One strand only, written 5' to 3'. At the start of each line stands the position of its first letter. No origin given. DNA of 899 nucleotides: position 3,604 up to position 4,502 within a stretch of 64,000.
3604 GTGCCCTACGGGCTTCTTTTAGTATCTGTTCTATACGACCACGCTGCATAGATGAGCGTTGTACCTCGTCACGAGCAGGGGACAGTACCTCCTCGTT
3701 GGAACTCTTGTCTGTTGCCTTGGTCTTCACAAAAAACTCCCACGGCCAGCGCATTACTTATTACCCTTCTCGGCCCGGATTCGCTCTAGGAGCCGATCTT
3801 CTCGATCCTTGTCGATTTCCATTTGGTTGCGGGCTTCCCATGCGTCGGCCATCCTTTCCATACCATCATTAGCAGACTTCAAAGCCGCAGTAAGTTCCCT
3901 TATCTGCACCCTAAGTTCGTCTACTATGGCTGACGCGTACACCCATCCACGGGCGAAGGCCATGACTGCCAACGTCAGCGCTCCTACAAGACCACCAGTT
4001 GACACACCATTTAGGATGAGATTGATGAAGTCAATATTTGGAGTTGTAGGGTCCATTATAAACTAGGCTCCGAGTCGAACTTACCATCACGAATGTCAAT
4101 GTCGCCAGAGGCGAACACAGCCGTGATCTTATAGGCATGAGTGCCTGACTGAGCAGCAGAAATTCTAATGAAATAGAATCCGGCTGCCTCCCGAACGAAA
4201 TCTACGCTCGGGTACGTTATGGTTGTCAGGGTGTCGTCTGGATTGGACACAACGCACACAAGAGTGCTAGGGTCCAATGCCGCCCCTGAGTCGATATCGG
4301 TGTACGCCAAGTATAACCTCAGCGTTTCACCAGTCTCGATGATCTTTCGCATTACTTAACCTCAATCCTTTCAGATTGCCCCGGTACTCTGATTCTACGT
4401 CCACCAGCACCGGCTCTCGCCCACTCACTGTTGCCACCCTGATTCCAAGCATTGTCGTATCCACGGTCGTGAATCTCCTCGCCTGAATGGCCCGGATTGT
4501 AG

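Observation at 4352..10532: Three paralogous tail-fibre-like proteins built from a 14-residue (42-bp) tandem repeat '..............'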

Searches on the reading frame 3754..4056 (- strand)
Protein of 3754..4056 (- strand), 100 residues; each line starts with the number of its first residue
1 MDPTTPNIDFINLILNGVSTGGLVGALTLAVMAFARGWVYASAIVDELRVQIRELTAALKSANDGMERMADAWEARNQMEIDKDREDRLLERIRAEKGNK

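Call 37: search_protein_families(library=pfam, proteins=[window:3754-4056:-], max_evalue=0.01)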
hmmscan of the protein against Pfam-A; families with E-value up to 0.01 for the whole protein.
window:3754-4056:- (100 aa): 1 family
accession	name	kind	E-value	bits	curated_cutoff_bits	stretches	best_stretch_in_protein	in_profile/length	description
PF14823.11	Sirohm_synth_C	-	0.0027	17.7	24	1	45-95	11-64/68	Sirohaem biosynthesis protein C-terminal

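Call 38: search_protein_families(library=phrogs, proteins=[window:3754-4056:-], max_evalue=0.001)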
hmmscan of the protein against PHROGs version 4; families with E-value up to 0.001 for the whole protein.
window:3754-4056:- (100 aa): 0 families

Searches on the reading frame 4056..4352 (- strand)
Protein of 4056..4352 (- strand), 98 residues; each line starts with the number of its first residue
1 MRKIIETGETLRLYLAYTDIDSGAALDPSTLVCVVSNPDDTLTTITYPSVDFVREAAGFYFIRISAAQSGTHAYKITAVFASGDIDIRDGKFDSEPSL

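Call 5: search_protein_families(library=pfam, proteins=[window:4056-4352:-], max_evalue=0.1)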
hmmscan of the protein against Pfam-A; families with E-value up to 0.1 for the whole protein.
window:4056-4352:- (98 aa): 0 families

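Call 6: search_protein_families(library=phrogs, proteins=[window:4056-4352:-], max_evalue=0.01)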
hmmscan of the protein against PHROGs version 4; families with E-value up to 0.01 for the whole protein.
window:4056-4352:- (98 aa): 0 families

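Call 65: search_solved_structures(query=window:4056-4352:-, max_evalue=1)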
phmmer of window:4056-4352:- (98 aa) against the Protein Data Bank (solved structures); distinct sequences matched with E-value up to 1: 5.
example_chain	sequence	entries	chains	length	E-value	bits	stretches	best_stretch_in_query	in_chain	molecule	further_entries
6fsk_A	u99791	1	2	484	0.28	14.4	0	36-65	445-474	DyP-type peroxidase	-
6fsl_A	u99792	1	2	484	0.29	14.4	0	36-65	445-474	DyP-type peroxidase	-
9ncu_A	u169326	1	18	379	0.5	13.6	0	48-88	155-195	Engineered fluorescent biosensor NitrOFF1 in the ""OFF"" State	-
9ncx_A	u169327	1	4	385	0.52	13.6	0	48-88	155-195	Engineered fluorescent biosensor NitrOFF1 ""ON"" State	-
3myr_B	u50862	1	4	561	0.6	13.3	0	6-34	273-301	Nickel-dependent hydrogenase large subunit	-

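Call 84: search_protein_families(library=pfam, proteins=[window:4056-4352:-], max_evalue=1)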
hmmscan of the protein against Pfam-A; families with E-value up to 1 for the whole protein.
window:4056-4352:- (98 aa): 0 families
